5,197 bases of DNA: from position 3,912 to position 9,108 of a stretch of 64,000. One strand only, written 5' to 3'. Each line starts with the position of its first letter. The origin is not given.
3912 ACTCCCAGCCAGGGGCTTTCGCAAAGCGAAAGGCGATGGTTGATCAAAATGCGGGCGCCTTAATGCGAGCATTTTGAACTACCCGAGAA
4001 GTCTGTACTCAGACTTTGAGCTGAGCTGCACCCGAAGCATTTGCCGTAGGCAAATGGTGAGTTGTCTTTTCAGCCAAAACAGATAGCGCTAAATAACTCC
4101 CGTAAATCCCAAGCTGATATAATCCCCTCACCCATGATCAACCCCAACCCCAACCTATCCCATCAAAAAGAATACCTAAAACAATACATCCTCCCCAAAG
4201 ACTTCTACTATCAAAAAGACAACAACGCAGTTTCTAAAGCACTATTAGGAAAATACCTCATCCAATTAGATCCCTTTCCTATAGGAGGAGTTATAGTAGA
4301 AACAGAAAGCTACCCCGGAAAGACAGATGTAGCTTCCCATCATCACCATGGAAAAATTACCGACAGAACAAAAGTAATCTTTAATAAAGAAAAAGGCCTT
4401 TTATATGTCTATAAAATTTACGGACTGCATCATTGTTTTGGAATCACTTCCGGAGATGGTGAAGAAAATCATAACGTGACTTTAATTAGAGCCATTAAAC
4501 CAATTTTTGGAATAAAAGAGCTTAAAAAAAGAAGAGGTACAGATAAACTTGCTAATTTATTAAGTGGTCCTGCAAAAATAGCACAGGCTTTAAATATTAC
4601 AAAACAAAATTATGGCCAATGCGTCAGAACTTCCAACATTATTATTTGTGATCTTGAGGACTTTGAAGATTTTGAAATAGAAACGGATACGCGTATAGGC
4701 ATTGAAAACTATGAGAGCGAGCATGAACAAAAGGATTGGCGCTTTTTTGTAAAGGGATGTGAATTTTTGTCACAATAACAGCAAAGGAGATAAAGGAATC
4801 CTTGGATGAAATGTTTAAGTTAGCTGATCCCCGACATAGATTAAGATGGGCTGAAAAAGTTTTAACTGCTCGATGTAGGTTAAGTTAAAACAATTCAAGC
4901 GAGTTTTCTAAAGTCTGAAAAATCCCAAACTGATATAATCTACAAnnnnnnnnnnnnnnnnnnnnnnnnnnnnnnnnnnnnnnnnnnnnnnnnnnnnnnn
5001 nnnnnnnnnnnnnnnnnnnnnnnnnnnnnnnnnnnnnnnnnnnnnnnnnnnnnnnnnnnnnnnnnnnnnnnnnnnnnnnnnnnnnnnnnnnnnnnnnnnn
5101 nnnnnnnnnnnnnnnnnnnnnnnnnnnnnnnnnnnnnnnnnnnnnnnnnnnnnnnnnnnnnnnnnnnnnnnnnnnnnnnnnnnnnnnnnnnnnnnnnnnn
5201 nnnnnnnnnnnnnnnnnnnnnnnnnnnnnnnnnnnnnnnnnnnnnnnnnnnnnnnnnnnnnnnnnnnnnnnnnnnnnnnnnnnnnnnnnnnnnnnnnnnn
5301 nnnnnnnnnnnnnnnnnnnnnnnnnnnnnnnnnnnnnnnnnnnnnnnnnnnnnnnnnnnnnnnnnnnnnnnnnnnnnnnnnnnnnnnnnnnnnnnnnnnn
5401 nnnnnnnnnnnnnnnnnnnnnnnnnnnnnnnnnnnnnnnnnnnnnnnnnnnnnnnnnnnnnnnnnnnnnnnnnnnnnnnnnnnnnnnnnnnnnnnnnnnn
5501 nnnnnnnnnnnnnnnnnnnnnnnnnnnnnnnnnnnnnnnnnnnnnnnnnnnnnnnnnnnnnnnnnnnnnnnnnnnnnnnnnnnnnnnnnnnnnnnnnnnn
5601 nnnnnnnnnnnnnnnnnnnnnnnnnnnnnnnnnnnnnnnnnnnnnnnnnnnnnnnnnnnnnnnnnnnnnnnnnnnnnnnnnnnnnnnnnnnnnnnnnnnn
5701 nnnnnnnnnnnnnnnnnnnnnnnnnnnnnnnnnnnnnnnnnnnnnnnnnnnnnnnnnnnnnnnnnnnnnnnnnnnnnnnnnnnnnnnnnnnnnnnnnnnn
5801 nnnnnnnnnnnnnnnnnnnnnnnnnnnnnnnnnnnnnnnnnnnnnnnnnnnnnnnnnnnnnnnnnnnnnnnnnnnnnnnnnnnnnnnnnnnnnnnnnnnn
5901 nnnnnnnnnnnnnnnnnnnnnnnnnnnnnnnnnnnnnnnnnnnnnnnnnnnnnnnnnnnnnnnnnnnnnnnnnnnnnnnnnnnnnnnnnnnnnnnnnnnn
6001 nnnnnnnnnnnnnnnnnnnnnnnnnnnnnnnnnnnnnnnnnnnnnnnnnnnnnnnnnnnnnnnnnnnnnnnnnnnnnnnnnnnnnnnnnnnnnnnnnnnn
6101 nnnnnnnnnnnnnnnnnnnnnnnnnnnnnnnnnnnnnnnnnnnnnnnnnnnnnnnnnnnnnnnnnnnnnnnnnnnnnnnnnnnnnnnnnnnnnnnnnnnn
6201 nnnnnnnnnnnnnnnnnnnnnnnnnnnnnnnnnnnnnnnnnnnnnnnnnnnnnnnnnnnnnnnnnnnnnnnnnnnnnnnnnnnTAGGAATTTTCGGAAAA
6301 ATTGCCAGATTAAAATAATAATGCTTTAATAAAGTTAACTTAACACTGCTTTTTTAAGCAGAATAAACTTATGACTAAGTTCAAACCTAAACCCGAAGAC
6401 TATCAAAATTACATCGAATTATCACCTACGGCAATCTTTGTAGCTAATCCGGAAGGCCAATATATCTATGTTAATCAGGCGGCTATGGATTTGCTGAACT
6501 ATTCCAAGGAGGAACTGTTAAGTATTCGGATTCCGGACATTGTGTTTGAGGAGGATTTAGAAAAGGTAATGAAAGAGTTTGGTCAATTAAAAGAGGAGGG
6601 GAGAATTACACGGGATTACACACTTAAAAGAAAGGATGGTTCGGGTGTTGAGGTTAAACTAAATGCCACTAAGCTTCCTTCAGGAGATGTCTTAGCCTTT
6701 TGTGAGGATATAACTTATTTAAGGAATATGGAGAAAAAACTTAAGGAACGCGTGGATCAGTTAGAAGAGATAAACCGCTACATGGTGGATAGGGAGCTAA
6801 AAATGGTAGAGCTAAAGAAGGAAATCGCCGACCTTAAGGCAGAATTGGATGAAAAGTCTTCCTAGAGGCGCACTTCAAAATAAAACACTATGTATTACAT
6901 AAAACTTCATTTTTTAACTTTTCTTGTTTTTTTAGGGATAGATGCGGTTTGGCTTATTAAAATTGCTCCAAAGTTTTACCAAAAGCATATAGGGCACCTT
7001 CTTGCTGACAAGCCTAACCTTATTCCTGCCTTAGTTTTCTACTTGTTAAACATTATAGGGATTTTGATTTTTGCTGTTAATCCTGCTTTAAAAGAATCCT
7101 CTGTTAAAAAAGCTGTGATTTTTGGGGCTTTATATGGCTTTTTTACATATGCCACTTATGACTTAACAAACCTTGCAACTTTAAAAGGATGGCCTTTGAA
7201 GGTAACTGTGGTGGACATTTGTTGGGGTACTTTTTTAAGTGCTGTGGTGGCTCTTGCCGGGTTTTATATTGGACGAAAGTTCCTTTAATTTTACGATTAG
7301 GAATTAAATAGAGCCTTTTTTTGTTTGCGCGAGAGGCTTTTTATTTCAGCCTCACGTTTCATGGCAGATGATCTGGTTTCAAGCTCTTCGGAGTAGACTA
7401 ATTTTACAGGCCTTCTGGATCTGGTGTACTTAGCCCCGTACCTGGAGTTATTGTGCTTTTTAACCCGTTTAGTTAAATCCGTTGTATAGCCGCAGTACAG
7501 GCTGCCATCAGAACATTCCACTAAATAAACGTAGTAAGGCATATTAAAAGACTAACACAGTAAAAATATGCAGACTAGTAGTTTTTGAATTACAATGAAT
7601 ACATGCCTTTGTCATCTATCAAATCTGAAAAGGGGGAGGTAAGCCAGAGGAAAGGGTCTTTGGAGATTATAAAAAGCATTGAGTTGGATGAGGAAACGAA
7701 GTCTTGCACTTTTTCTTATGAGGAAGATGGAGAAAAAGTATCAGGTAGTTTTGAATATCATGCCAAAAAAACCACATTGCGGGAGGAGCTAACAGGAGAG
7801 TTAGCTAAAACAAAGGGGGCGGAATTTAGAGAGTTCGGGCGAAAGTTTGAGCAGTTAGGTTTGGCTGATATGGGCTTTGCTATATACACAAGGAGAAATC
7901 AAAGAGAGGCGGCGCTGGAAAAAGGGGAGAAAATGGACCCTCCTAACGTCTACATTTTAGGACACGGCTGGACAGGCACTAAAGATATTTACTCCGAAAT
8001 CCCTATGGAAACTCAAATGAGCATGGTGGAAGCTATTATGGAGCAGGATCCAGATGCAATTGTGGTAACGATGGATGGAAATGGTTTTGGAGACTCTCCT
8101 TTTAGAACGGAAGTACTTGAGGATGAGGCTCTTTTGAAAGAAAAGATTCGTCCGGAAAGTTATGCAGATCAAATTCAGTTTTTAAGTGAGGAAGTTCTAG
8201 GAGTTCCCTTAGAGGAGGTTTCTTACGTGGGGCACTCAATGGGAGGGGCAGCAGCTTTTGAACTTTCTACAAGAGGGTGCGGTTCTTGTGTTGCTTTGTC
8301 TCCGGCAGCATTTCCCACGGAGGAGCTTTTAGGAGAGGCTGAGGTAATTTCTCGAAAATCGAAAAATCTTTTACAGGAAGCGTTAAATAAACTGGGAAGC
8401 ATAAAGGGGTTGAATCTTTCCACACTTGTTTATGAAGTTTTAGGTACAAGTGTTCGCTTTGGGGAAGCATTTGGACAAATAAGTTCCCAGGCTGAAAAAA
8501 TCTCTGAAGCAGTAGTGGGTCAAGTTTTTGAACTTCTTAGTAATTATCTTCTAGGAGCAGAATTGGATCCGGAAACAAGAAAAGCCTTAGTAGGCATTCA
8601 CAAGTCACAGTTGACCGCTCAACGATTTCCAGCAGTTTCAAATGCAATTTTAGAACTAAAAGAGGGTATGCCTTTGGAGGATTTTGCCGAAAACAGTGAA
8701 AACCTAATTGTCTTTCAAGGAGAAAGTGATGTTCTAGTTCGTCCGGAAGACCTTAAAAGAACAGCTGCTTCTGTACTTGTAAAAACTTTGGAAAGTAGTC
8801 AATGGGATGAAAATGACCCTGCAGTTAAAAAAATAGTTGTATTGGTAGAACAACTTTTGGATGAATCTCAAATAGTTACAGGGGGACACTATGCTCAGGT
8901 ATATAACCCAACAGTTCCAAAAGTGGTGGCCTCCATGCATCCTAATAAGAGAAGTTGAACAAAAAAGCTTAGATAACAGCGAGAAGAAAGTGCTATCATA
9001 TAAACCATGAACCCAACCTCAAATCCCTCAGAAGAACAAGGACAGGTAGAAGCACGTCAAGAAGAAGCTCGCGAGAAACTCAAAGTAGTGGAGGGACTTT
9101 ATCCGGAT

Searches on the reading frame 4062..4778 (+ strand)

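Call 34: search_protein_families(library=pfam, proteins=[window:4062-4778:+], max_evalue=0.001)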
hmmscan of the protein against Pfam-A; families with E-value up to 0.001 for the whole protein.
window:4062-4778:+ (238 aa): 1 family
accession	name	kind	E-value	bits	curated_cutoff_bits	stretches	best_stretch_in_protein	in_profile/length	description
PF02245.21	Pur_DNA_glyco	-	2.6e-45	154.4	27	1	50-233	3-180/181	Methylpurine-DNA glycosylase (MPG)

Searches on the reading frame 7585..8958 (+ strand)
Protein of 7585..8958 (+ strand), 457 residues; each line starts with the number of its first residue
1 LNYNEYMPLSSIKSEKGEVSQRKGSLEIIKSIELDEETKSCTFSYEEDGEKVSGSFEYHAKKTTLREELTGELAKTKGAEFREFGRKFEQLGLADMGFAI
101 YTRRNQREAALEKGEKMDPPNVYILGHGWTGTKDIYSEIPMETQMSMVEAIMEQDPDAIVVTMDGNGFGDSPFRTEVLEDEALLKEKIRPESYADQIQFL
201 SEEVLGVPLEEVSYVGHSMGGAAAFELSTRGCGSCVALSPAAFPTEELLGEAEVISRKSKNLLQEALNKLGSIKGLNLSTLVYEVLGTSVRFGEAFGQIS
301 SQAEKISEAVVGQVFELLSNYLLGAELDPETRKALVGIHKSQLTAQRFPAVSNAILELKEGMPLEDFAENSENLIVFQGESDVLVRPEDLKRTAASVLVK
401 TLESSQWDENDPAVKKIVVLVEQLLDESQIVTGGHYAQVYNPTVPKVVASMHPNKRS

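Call 32: search_protein_families(library=pfam, proteins=[window:7585-8958:+], max_evalue=0.0001)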
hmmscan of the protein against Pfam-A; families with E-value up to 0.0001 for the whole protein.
window:7585-8958:+ (457 aa): 1 family
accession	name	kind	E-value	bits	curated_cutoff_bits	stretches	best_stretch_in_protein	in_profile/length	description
PF00561.26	Abhydrolase_1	-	7e-05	23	25.8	0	125-240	5-102/245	alpha/beta hydrolase fold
